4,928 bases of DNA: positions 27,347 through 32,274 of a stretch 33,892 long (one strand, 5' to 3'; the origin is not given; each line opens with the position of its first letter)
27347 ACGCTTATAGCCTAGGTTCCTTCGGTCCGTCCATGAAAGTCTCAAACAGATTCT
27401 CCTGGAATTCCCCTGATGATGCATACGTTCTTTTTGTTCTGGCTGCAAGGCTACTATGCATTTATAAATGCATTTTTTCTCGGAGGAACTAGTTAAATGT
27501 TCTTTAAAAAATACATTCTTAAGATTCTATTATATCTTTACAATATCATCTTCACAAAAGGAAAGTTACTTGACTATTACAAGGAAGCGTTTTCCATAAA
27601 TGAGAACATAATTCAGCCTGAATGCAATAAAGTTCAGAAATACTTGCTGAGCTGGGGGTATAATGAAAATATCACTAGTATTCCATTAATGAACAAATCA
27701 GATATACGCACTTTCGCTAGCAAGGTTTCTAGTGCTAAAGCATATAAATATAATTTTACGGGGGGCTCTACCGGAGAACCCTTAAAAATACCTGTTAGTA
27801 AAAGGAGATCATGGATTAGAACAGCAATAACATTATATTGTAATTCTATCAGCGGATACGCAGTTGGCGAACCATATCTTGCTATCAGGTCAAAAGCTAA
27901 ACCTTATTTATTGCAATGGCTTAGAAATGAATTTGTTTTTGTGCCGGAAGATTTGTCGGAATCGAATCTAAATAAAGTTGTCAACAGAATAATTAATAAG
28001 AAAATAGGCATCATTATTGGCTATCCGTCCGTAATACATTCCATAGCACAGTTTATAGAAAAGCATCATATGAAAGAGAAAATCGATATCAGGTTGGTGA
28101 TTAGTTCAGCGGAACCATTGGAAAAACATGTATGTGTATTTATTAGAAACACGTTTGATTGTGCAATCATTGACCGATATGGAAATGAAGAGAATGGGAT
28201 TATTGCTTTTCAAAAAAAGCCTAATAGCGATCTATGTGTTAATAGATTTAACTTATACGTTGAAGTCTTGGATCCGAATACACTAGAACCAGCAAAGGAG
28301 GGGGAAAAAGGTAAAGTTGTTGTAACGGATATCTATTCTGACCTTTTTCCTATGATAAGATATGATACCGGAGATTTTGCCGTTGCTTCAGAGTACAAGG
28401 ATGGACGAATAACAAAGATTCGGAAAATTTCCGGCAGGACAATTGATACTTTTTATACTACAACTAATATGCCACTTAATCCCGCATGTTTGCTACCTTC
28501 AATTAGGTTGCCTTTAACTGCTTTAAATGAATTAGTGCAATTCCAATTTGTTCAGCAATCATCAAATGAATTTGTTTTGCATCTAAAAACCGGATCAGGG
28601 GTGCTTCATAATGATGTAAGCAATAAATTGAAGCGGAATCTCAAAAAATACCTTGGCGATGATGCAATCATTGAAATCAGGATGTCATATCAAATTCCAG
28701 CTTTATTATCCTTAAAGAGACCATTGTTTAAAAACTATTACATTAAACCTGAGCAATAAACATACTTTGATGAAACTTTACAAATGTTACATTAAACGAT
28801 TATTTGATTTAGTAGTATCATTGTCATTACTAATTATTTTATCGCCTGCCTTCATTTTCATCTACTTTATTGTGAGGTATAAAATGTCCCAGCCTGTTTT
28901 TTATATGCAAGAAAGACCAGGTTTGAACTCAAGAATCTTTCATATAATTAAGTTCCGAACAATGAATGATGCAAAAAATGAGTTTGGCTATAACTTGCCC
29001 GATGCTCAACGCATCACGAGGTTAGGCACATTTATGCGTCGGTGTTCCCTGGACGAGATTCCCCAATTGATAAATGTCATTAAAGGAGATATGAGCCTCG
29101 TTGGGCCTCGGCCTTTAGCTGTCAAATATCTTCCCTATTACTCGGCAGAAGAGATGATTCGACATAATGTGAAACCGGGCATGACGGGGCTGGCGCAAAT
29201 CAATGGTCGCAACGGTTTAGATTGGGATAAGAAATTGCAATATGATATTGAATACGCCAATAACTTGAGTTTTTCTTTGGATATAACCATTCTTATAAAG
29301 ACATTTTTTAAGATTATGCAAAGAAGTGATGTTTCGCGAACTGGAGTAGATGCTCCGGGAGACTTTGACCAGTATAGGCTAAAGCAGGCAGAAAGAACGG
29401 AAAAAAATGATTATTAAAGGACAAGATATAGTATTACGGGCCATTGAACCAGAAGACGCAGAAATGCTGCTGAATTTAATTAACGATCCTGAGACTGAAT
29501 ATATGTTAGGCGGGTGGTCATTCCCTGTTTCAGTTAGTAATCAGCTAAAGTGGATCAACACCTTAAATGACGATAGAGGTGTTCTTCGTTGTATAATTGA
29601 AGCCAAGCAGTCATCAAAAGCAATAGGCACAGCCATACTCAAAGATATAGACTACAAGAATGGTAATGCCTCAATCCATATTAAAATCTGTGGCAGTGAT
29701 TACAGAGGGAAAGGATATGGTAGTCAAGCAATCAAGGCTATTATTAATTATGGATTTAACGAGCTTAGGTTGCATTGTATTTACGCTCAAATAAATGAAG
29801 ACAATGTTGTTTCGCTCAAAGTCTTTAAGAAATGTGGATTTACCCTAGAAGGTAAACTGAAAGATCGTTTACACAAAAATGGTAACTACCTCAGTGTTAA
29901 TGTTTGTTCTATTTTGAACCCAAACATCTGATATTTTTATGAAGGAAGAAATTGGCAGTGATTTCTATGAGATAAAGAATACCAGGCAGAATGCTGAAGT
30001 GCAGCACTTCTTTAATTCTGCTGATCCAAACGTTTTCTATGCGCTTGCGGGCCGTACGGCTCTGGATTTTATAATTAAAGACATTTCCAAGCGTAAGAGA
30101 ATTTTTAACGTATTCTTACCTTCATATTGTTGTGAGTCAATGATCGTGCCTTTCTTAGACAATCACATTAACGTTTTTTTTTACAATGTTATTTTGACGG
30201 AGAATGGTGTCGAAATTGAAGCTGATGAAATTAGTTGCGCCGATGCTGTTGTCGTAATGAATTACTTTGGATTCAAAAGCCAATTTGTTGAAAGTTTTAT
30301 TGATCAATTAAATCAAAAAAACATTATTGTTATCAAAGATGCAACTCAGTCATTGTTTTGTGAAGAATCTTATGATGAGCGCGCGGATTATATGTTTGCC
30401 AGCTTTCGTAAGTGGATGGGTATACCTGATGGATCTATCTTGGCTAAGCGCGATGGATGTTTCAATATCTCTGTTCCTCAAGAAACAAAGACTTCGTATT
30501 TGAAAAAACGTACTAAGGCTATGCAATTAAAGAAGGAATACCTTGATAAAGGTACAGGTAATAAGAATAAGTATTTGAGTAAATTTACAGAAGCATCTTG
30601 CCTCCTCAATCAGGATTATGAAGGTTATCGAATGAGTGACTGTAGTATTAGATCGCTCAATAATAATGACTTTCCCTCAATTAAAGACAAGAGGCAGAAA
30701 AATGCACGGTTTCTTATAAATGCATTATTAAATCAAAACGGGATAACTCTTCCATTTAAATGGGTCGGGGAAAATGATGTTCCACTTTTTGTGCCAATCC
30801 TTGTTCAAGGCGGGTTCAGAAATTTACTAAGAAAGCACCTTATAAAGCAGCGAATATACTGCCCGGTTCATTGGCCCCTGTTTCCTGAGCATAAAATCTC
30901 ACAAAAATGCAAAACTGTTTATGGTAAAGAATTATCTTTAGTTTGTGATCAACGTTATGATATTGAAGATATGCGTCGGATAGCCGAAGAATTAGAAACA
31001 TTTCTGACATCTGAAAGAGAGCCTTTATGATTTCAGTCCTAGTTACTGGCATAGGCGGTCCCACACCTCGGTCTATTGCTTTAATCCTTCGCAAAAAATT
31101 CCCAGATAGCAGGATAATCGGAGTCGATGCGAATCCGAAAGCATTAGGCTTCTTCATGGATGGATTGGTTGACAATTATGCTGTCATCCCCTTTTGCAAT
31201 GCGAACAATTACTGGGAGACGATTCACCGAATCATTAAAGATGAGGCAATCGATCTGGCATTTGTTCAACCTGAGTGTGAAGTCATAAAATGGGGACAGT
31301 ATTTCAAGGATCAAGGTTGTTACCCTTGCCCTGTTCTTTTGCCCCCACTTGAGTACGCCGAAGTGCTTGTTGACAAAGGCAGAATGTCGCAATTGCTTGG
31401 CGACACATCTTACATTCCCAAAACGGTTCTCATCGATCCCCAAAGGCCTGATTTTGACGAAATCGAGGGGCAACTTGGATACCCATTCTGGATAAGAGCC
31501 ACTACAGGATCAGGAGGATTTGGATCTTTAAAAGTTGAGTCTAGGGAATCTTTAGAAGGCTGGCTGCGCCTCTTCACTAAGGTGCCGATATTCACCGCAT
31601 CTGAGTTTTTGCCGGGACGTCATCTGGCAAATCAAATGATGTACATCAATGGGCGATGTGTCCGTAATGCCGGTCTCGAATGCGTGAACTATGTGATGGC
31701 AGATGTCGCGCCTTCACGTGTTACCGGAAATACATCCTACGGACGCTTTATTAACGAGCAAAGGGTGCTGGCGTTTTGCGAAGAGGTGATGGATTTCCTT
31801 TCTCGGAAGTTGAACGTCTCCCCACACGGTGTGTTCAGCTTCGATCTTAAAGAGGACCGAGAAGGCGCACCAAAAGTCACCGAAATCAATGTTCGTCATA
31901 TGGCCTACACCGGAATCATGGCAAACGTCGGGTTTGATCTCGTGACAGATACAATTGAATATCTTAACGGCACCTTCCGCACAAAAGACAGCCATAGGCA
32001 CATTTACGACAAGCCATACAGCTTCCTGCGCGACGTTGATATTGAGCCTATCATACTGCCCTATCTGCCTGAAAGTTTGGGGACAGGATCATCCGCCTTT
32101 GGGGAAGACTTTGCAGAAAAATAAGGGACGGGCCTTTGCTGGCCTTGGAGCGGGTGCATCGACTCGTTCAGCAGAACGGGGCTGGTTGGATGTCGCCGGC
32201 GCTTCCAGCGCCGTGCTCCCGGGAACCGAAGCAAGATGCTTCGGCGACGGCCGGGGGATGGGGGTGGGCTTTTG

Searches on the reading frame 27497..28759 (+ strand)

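Call 6: search_protein_families(library=pfam, proteins=[window:27497-28759:+], max_evalue=0.01)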
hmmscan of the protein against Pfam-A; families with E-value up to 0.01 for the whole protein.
window:27497-28759:+ (420 aa): 1 family
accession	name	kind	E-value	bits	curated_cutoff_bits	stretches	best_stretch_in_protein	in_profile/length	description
PF00501.34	AMP-binding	-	1.5e-10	40.9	29.9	1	80-276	162-374/384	AMP-binding enzyme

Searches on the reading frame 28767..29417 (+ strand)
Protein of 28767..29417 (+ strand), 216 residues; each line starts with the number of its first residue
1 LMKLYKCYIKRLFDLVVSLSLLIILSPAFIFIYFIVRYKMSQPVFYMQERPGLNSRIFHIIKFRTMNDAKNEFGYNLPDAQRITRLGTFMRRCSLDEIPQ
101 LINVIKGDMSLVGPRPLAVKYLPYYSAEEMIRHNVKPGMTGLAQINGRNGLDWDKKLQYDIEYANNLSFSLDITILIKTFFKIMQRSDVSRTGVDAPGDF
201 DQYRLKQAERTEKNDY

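Call 6: search_protein_families(library=pfam, proteins=[window:28767-29417:+], max_evalue=0.01)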
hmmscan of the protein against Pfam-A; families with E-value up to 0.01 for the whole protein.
window:28767-29417:+ (216 aa): 1 family
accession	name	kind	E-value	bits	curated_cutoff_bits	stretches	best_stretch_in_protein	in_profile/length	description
PF02397.22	Bac_transf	-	3.1e-63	213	27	1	10-184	1-178/179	Bacterial sugar transferase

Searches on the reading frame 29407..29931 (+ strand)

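Call 6: search_protein_families(library=pfam, proteins=[window:29407-29931:+], max_evalue=0.01)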
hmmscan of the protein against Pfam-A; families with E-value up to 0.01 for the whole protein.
window:29407-29931:+ (174 aa): 6 families
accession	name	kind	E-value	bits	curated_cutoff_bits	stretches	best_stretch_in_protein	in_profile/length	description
PF13302.13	Acetyltransf_3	-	1.1e-24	88.2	25.4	1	8-146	2-138/138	Acetyltransferase (GNAT) domain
PF13420.13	Acetyltransf_4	-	9.2e-15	55.4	24.3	1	10-161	1-150/155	Acetyltransferase (GNAT) domain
PF00583.31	Acetyltransf_1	-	8.1e-14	52.3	20.7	1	45-145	20-116/116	Acetyltransferase (GNAT) family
PF13523.12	Acetyltransf_8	-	7.3e-08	32.6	27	1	82-150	74-142/145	Acetyltransferase (GNAT) domain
PF13508.13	Acetyltransf_7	-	0.00018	22.3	27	1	66-146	8-83/84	Acetyltransferase (GNAT) domain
PF08445.16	FR47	-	0.002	18.5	22.1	1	98-147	32-79/86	FR47-like protein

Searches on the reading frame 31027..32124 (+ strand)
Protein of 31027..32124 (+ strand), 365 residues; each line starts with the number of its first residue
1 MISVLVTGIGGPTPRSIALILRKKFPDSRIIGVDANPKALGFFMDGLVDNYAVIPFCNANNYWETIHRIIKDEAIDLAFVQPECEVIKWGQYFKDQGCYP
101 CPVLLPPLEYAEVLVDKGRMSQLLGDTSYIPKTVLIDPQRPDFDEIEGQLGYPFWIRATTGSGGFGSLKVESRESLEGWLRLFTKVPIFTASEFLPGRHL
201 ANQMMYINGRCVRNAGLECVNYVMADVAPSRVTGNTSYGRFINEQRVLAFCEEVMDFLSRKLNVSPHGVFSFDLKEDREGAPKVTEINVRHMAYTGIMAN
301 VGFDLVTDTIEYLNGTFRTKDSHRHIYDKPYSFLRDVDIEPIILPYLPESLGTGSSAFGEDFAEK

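Call 6: search_protein_families(library=pfam, proteins=[window:31027-32124:+], max_evalue=0.01)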
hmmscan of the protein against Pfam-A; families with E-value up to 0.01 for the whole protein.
window:31027-32124:+ (365 aa): 1 family
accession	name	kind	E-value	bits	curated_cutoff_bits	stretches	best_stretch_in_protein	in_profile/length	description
PF21360.3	PylC-like_N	-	0.0018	18.8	27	1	15-79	10-71/96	PylC-like, N-terminal domain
